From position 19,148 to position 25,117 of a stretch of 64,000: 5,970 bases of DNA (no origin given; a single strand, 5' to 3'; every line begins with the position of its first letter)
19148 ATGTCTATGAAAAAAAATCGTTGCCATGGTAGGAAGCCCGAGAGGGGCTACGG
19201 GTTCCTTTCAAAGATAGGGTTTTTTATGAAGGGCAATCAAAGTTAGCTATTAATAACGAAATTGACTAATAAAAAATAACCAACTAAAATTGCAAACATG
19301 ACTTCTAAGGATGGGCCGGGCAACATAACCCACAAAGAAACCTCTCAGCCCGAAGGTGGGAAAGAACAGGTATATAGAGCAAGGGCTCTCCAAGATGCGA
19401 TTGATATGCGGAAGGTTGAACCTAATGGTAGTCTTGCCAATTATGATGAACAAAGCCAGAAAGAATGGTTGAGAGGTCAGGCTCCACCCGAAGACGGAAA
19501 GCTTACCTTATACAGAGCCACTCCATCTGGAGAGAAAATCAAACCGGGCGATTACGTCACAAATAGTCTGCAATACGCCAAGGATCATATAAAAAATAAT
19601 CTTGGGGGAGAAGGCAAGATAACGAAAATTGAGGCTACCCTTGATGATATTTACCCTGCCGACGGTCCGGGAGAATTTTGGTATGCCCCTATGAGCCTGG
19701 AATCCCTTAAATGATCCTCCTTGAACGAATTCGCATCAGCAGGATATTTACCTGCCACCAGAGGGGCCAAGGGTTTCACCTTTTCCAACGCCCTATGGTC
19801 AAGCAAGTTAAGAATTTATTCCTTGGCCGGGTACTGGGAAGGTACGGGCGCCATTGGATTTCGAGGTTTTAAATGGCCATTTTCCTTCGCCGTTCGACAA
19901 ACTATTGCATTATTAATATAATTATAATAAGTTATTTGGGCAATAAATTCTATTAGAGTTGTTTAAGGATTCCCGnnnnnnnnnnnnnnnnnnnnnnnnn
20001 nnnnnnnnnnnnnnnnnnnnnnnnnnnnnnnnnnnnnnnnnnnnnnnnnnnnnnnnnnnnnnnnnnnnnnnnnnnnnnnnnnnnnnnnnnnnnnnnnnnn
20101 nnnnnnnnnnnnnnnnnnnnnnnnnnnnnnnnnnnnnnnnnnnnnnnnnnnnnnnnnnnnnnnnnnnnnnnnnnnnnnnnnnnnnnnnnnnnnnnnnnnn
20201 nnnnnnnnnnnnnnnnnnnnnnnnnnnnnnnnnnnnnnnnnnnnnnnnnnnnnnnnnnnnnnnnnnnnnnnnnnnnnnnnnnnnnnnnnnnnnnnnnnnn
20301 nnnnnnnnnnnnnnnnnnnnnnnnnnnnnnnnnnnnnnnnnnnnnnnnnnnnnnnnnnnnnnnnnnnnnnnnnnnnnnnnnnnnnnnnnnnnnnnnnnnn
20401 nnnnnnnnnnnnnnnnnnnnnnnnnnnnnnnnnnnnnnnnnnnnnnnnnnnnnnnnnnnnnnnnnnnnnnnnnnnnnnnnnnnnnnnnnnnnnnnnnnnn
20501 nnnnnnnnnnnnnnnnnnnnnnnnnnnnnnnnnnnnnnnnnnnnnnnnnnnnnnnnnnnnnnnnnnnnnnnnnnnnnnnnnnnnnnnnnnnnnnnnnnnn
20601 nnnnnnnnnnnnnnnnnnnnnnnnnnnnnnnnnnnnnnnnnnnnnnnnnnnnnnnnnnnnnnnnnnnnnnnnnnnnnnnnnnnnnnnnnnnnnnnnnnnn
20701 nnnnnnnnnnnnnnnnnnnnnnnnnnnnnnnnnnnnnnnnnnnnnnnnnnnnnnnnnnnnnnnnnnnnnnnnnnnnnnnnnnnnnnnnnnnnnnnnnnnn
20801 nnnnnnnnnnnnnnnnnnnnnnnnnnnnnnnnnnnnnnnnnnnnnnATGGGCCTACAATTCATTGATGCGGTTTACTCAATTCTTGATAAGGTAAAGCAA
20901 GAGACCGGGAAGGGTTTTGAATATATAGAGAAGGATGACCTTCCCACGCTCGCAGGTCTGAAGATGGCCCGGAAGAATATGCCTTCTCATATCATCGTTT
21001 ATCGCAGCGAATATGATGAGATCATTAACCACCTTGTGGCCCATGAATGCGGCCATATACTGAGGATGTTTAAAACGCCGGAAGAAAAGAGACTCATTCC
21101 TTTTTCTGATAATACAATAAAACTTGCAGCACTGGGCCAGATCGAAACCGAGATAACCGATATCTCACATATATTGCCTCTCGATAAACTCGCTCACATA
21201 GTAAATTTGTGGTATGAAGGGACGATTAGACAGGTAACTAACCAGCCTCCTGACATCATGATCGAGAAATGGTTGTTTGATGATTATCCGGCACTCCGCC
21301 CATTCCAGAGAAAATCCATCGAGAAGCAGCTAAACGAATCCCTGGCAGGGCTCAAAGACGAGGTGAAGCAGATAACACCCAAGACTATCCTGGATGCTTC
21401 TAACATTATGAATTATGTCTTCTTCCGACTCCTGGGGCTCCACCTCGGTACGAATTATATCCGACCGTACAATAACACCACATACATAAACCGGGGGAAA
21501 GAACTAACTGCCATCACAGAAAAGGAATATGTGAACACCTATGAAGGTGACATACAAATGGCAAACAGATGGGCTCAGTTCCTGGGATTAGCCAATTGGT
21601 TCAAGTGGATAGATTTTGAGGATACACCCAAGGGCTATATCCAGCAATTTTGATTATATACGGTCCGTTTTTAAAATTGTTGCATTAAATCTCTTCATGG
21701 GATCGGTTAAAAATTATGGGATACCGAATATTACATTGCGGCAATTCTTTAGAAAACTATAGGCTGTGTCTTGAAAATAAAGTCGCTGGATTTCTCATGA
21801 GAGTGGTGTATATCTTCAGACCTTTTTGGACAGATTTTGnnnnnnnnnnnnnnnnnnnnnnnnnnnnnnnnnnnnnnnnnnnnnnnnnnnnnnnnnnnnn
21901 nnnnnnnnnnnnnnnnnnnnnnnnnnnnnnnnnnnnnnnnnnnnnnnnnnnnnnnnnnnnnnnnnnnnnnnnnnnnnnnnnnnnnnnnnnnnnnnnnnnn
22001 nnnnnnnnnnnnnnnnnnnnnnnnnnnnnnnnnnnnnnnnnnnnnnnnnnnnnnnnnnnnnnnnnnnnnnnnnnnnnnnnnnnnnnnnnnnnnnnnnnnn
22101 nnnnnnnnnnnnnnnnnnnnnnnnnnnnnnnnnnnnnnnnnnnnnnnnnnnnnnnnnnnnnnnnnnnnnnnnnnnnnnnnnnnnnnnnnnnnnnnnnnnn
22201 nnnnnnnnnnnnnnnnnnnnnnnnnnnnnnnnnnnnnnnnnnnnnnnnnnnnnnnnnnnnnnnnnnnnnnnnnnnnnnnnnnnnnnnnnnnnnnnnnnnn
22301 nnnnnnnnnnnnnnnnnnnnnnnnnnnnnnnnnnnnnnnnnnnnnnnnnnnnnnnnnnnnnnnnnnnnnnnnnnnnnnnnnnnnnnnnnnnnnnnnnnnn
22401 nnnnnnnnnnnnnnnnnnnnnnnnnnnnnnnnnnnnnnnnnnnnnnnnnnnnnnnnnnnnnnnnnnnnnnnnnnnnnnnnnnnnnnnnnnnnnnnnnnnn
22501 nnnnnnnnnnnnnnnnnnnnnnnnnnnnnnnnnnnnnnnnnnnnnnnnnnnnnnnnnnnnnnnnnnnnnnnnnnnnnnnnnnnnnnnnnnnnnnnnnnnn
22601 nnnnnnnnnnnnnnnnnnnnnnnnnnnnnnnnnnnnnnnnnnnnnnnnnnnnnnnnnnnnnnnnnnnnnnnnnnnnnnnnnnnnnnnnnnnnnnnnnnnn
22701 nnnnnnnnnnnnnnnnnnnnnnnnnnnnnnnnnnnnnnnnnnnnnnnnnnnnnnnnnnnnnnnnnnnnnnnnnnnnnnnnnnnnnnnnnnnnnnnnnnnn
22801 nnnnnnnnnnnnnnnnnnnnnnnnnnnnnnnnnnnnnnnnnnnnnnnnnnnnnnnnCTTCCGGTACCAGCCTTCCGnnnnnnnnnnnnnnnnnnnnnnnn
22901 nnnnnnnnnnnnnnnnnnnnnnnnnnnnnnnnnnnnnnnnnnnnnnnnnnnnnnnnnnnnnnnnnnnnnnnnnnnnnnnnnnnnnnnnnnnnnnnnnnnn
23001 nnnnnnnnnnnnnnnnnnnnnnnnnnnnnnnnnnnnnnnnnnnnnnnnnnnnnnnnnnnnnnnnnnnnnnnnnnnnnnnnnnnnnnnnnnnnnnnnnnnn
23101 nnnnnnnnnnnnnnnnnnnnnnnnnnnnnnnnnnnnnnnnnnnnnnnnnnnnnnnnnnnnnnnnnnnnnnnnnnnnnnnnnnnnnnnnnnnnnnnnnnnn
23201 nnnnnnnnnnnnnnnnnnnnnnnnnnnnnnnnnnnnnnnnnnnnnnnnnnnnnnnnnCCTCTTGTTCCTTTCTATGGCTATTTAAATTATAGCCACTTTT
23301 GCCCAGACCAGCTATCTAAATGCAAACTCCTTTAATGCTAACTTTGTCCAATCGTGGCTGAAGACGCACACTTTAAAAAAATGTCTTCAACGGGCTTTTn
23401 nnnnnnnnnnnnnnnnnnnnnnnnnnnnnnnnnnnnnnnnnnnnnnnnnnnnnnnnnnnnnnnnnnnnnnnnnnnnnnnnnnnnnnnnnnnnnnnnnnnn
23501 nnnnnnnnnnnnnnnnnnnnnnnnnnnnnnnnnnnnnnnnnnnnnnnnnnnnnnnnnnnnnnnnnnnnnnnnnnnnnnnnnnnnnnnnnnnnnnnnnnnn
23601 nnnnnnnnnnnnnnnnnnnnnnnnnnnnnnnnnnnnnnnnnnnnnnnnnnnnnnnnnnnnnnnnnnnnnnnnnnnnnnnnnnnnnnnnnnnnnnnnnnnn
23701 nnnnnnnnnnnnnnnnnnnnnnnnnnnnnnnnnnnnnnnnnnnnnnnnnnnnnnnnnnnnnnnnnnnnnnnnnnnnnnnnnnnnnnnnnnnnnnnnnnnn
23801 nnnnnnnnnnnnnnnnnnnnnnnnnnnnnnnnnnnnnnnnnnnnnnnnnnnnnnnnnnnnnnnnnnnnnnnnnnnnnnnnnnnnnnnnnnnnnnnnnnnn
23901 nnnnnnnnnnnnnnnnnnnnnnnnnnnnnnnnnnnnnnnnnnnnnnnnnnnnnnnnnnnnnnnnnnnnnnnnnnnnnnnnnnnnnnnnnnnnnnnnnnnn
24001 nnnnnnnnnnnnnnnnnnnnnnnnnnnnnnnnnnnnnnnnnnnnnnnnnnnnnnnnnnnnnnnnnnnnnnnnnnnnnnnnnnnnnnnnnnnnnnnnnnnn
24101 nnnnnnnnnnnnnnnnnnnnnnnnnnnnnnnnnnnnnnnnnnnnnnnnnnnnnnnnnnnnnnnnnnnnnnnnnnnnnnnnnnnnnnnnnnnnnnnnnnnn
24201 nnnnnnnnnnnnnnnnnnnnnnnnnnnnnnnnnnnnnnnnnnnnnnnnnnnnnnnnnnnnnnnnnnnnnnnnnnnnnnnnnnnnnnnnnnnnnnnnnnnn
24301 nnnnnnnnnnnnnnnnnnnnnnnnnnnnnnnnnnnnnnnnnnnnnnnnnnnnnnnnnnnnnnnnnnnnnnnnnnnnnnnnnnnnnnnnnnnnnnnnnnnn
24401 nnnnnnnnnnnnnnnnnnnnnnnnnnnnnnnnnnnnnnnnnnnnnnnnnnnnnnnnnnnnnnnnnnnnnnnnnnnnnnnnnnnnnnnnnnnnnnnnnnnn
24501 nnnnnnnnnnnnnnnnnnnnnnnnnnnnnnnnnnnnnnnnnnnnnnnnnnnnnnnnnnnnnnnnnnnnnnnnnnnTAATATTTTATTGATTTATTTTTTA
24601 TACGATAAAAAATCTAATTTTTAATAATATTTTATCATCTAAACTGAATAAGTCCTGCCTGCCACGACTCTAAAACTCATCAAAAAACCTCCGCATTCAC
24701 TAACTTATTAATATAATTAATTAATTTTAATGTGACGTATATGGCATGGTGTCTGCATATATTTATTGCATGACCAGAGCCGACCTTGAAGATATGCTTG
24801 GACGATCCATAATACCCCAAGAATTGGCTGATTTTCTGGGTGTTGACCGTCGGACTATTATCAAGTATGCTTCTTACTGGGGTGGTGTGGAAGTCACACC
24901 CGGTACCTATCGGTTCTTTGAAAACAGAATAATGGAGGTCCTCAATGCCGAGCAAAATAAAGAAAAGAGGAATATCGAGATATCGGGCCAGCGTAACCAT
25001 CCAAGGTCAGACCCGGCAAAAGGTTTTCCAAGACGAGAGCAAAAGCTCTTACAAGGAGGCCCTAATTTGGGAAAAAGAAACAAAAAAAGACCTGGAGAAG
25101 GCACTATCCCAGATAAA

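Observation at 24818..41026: Two 1.38-kb xis-int modules, about 93% identical and in inverted orientation, bracket 13.5 kb of core genes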

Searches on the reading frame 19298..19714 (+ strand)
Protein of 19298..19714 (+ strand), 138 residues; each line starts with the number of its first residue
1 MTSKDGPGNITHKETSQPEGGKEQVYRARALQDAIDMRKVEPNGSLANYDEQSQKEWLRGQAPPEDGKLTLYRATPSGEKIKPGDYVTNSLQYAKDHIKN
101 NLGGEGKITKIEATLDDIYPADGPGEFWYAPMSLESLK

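Call 14: search_protein_families(library=pfam, proteins=[window:19298-19714:+])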
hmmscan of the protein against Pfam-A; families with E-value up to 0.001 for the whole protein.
window:19298-19714:+ (138 aa): 0 families

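Call 33: search_protein_families(library=pfam, max_evalue=1, proteins=[window:19298-19714:+])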
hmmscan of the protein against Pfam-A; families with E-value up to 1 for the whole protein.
window:19298-19714:+ (138 aa): 0 families

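Call 75: search_protein_families(library=phrogs, max_evalue=0.01, proteins=[window:19298-19714:+])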
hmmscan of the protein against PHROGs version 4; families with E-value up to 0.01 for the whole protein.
window:19298-19714:+ (138 aa): 1 family
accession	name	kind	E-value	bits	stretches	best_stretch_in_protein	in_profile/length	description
phrog_2579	-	DNA, RNA and nucleotide metabolism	1.6e-06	28.4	1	66-102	394-432/472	ParB C-terminal domain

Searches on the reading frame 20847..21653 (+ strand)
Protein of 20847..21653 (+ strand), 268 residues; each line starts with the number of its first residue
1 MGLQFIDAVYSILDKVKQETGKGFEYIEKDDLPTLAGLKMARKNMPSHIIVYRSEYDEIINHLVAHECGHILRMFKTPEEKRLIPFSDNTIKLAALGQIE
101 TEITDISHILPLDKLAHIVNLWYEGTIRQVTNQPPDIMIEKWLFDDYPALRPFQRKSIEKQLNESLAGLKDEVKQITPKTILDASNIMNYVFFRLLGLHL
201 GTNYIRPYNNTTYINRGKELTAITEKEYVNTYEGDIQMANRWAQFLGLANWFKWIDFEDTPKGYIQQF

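Call 14: search_protein_families(library=pfam, proteins=[window:20847-21653:+])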
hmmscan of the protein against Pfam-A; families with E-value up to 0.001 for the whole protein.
window:20847-21653:+ (268 aa): 0 families

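Call 33: search_protein_families(library=pfam, max_evalue=1, proteins=[window:20847-21653:+])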
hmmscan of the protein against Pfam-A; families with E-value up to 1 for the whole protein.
window:20847-21653:+ (268 aa): 2 families
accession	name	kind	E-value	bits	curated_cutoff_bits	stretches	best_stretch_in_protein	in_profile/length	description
PF01082.25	Cu2_monooxygen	-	0.031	14.9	30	0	203-240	7-44/130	Copper type II ascorbate-dependent monooxygenase, N-terminal domain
PF10026.15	DUF2268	-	0.13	12.1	23.6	1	46-83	48-88/195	Predicted Zn-dependent protease (DUF2268)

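Call 75: search_protein_families(library=phrogs, max_evalue=0.01, proteins=[window:20847-21653:+])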
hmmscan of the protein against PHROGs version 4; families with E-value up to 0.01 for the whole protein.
window:20847-21653:+ (268 aa): 0 families

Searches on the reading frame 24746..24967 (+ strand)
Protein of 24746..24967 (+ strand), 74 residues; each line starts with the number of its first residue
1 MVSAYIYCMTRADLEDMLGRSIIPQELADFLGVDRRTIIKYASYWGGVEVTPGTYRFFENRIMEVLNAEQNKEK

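Call 33: search_protein_families(library=pfam, max_evalue=1, proteins=[window:24746-24967:+])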
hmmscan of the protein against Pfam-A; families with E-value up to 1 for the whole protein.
seq(74 aa): 5 families
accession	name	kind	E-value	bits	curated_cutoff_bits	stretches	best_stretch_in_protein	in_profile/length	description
PF12728.13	HTH_17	-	0.0027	18.4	27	1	24-66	4-47/51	Helix-turn-helix domain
PF08279.18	HTH_11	-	0.01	16.1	25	1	25-41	19-35/55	HTH domain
PF00376.29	MerR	-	0.029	14.6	28.2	1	25-56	3-36/38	MerR family regulatory protein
PF01381.28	HTH_3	-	0.041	14.4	23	1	18-41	8-29/55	Helix-turn-helix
PF07453.19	NUMOD1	-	0.12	13.1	22.8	1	26-42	21-37/37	NUMOD1 domain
